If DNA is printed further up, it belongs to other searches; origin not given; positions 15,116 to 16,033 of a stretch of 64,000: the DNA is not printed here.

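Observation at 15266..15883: Orphan DHp-only protein (HisKA-like H-box, no ATPase domain) encoded directly downstream of ctrA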

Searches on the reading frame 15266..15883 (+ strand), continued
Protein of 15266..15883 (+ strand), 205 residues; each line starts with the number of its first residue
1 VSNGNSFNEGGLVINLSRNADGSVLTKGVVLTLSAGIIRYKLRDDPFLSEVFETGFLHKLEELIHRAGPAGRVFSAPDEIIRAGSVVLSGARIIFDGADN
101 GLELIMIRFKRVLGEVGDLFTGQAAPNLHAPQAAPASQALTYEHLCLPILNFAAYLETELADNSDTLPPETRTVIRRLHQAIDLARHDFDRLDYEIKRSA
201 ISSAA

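Call 36: find_encoding_contigs(protein=P0001, flank=3000, max_places=3)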
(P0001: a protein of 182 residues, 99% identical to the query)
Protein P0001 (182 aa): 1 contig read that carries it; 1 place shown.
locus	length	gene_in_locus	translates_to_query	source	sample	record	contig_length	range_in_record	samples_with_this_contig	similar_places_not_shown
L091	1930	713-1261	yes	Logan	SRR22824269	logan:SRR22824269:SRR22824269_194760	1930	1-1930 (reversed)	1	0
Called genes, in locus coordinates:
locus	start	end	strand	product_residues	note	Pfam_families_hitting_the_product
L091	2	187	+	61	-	?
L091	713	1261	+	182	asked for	-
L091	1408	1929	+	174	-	?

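Call 43: find_homologous_proteins(query=A1, max_evalue=0.00001)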
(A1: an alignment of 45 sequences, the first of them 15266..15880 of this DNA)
Query A1 (45 sequences) (205 aa, profile of the alignment): 4 proteins with E <= 0.00001 among 8000 candidates.
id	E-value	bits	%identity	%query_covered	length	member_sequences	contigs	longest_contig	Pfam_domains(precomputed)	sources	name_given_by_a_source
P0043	9.0e-60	220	22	74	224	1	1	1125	-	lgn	-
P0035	1.6e-52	196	26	100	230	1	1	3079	-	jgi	-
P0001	1.9e-43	166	99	89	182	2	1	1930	-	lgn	-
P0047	4.9e-43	165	29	43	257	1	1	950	-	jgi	jgi:hypothetical protein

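Call 45: find_related_loci(query=A4, collection=metagenome_contigs, flank=6000)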
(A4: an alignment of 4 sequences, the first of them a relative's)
Query A4 (232 aa) in metagenome_contigs; peptide patterns used: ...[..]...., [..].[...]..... (x = any residue, [..] = any of these).
182 stretches matched a pattern; 1 encode a relative of the query (tblastn E <= 1e-3); 1 distinct loci.
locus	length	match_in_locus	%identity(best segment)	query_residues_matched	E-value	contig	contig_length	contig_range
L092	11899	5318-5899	53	13-206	2e-72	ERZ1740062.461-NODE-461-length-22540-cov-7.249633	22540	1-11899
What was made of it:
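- Tried and rejected: A narrower alignment gave one metagenome locus, L092 (call 45).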

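Call 47: search_protein_families(library=pfam, proteins=[L092:2511-5084:-, L092:1191-2498:+, L092:208-909:-, L092:6185-6721:+, L092:6757-7305:+, L092:7683-8486:-, L092:8493-9683:-, L092:9989-11440:-, L092:1050-1727:-], max_evalue=0.0001)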
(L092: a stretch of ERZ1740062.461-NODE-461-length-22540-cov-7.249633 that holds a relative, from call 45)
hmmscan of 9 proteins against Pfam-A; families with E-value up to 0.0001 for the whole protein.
L092:2511-5084:- (857 aa): 4 families
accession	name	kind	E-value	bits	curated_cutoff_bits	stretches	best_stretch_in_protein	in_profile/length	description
PF01339.22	CheB_methylest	-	8.3e-59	198.7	24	1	26-202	1-174/174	CheB methylesterase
PF01739.24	CheR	-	1e-47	162.6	27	1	289-477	2-191/195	CheR methyltransferase, SAM binding domain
PF03705.20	CheR_N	-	4.1e-13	49.2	27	1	228-275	6-53/53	CheR methyltransferase, all-alpha domain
PF03915.18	AIP3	-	8.9e-05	22.2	31.6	0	645-726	126-210/406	Actin interacting protein 3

L092:1191-2498:+ (435 aa): 1 family
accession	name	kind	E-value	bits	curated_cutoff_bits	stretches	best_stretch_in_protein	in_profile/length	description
PF11902.13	DUF3422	-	3.6e-150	501.2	25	1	7-431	2-417/418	Protein of unknown function (DUF3422)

L092:208-909:- (233 aa): 2 families
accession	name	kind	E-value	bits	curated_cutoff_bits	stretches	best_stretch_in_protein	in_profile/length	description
PF01476.26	LysM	-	1.7e-10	41.1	20.9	1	190-232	2-42/43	LysM domain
PF01510.30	Amidase_2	-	4.6e-08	33.9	26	1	15-155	4-129/131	N-acetylmuramoyl-L-alanine amidase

L092:6185-6721:+ (178 aa): 0 families

L092:6757-7305:+ (182 aa): 1 family
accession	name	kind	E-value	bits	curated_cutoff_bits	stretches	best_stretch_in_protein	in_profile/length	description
PF00334.24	NDK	-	6.9e-53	178.6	27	1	47-177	2-132/135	Nucleoside diphosphate kinase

L092:7683-8486:- (267 aa): 3 families
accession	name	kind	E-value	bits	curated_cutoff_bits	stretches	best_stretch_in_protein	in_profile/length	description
PF01202.28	SKI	-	2.1e-31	109.6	22.1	1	103-248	1-146/159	Shikimate kinase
PF01381.28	HTH_3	-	8.1e-10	39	23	1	31-83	1-53/55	Helix-turn-helix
PF13560.12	HTH_31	-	6.5e-06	26.8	27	1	28-81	3-57/64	Helix-turn-helix domain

L092:8493-9683:- (396 aa): 9 families
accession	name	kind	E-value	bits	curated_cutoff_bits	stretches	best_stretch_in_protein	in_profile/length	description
PF00175.26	NAD_binding_1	-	1.4e-12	48.7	22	1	258-364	1-108/109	Oxidoreductase NAD-binding domain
PF00037.32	Fer4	-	1.2e-08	34.8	21.1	1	14-35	3-24/24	4Fe-4S binding domain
PF00970.30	FAD_binding_6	-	2.1e-07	31.6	21.1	1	178-244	32-96/99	Oxidoreductase FAD-binding domain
PF13237.11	Fer4_10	-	5.7e-07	29.8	25.5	1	13-59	3-53/53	4Fe-4S dicluster domain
PF12838.12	Fer4_7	-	2.5e-06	28.3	27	1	19-61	2-51/52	4Fe-4S dicluster domain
PF14697.11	Fer4_21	-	1.2e-05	25.7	35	1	14-62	3-56/59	4Fe-4S dicluster domain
PF12837.12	Fer4_6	-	1.8e-05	24.9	25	0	14-34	4-24/24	4Fe-4S binding domain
PF13187.11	Fer4_9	-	2.1e-05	24.9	27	1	19-62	2-51/52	4Fe-4S dicluster domain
PF12797.12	Fer4_2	-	5.2e-05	23.4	24.5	1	13-30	4-21/22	4Fe-4S binding domain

L092:9989-11440:- (483 aa): 0 families

L092:1050-1727:- (225 aa): 0 families

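Call 48: search_protein_families(library=pfam, proteins=[P0036], max_evalue=0.001)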
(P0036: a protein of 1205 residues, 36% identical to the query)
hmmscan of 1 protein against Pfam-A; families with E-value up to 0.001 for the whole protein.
P0036 (1205 aa): 0 families

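Call 53: find_encoding_contigs(protein=P0007, flank=5000, max_places=2)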
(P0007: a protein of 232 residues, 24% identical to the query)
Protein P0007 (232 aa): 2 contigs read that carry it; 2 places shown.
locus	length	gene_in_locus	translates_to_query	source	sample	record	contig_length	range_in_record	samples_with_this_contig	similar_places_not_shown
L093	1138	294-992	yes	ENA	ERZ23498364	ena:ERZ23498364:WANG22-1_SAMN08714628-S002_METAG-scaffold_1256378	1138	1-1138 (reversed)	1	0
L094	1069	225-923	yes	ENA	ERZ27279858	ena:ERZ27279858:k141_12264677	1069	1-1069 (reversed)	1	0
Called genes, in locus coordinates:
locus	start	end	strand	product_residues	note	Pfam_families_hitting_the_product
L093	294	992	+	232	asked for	-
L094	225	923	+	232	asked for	-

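Call 54: find_encoding_contigs(protein=P0009, flank=5000, max_places=2)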
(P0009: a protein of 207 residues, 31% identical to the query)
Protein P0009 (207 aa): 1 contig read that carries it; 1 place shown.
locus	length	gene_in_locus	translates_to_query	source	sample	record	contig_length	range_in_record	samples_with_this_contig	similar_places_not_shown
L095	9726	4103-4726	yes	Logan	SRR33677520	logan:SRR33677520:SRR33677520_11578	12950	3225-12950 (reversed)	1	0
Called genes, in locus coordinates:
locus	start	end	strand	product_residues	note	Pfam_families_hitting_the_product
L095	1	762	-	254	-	?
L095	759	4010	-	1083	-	PF01339:CheB_methylest, PF03705:CheR_N, PF01739:CheR, PF08448:PAS_4 (faint), PF00989:PAS (faint), PF13188:PAS_8 (faint), PF13596:PAS_10 (weak), PF08447:PAS_3 (faint)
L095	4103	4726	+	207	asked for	-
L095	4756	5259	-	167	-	PF04519:Bactofilin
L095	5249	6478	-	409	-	PF19353:DUF5930, PF01551:Peptidase_M23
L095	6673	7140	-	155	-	PF08534:Redoxin, PF00578:AhpC-TSA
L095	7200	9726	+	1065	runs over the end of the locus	PF05359:DUF748 (faint), PF13116:YhdP (weak)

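Call 55: find_encoding_contigs(protein=P0011, flank=5000, max_places=2)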
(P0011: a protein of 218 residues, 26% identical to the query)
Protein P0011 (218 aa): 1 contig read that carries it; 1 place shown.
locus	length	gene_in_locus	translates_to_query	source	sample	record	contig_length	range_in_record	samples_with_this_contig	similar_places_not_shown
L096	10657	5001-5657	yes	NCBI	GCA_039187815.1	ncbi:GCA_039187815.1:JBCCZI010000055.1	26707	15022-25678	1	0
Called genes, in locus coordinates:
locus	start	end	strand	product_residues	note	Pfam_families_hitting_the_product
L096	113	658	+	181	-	PF00440:TetR_N, PF21993:TetR_C_13_2 (weak)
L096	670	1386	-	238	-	-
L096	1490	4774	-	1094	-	PF01339:CheB_methylest, PF03705:CheR_N, PF01739:CheR, PF08448:PAS_4 (faint), PF28256:CCDC171 (weak), PF00989:PAS (faint), PF13596:PAS_10 (weak), PF08447:PAS_3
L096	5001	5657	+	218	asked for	-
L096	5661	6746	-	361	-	PF02163:Peptidase_M50, PF00571:CBS (faint)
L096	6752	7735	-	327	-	PF01073:3Beta_HSD, PF01370:Epimerase, PF02719:Polysacc_synt_2, PF04321:RmlD_sub_bind, PF05368:NmrA, PF13460:NAD_binding_10, PF16363:GDP_Man_Dehyd, PF07993:NAD_binding_4 (weak)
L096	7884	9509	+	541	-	PF00732:GMC_oxred_N, PF00890:FAD_binding_2 (faint), PF05199:GMC_oxred_C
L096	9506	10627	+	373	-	PF02746:MR_MLE_N, PF13378:MR_MLE_C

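Call 62: list_cluster_members(proteins=[P0004, P0011, P0009, P0003, P0005, P0012, P0015, P0019, P0021, P0026])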
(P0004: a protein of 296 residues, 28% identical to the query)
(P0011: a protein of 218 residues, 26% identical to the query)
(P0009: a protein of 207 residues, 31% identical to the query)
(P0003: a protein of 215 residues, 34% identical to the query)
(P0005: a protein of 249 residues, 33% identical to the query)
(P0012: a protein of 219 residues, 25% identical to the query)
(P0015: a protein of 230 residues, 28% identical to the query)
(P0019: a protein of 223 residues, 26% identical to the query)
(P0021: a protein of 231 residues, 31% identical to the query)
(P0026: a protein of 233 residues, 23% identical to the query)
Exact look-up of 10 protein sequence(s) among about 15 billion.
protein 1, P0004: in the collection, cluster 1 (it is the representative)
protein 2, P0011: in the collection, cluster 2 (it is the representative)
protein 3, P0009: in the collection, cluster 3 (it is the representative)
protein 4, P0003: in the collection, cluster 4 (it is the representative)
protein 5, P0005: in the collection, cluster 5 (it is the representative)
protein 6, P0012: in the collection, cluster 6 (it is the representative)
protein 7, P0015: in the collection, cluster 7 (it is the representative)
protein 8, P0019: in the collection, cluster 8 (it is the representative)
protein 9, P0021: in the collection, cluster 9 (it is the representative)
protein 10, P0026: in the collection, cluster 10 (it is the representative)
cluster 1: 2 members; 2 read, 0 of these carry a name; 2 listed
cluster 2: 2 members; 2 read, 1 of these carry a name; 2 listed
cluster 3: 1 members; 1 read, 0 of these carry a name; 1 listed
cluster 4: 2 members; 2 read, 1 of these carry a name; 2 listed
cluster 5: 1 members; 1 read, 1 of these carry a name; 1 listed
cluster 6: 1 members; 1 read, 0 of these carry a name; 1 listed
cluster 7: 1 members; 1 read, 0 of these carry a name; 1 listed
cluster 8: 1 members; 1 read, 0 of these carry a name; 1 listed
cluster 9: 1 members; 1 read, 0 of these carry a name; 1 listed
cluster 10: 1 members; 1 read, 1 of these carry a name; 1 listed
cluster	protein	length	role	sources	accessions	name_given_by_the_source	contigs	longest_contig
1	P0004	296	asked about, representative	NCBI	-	-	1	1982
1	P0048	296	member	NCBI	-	-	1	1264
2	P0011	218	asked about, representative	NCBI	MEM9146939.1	MAG: hypothetical protein AAGC57_12125 [Pseudomonadota bacterium]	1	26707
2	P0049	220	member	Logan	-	-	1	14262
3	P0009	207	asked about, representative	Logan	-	-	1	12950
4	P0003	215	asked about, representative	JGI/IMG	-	hypothetical protein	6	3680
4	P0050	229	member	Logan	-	-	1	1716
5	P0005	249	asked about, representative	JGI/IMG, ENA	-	hypothetical protein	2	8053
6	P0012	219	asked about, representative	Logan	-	-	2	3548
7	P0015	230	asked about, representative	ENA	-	-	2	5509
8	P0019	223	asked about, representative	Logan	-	-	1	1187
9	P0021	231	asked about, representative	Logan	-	-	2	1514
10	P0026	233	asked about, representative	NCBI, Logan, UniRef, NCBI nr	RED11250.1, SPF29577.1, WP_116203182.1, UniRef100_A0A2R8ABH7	hypothetical protein [Pontivivens insulae] | Uncharacterized protein n=1 Tax=Pontivivens insulae TaxID=1639689 RepID=A0A2R8ABH7_9RHOB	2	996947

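Call 63: find_encoding_contigs(protein=P0026, flank=8000, max_places=1)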
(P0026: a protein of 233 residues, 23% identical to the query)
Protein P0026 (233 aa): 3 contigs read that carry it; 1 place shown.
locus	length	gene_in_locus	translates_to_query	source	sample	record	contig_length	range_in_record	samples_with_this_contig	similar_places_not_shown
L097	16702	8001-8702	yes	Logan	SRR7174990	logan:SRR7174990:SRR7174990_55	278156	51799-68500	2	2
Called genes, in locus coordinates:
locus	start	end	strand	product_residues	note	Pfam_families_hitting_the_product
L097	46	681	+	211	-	PF01081:Aldolase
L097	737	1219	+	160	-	-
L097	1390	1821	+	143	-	-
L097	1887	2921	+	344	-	PF00586:AIRS, PF02769:AIRS_C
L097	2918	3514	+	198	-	PF00551:Formyl_trans_N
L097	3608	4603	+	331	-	PF00044:Gp_dh_N, PF02800:Gp_dh_C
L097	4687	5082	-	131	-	-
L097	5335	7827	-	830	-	PF01339:CheB_methylest, PF03705:CheR_N, PF01739:CheR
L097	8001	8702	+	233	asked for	-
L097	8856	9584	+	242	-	-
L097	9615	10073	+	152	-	PF00072:Response_reg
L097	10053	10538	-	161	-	PF01641:SelR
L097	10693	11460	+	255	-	PF00392:GntR, PF13545:HTH_Crp_2 (weak), PF07729:FCD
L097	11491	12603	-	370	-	PF00890:FAD_binding_2 (weak), PF01266:DAO, PF03486:HI0933_like (faint)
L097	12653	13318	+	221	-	PF05430:Methyltransf_30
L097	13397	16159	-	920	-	PF00111:Fer2 (weak), PF13510:Fer2_4, PF13237:Fer4_10 (weak), PF14697:Fer4_21 (weak), PF12838:Fer4_7, PF04879:Molybdop_Fe4S4, PF00384:Molybdopterin, PF01568:Molydop_binding, +4 more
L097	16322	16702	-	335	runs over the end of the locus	PF01207:Dus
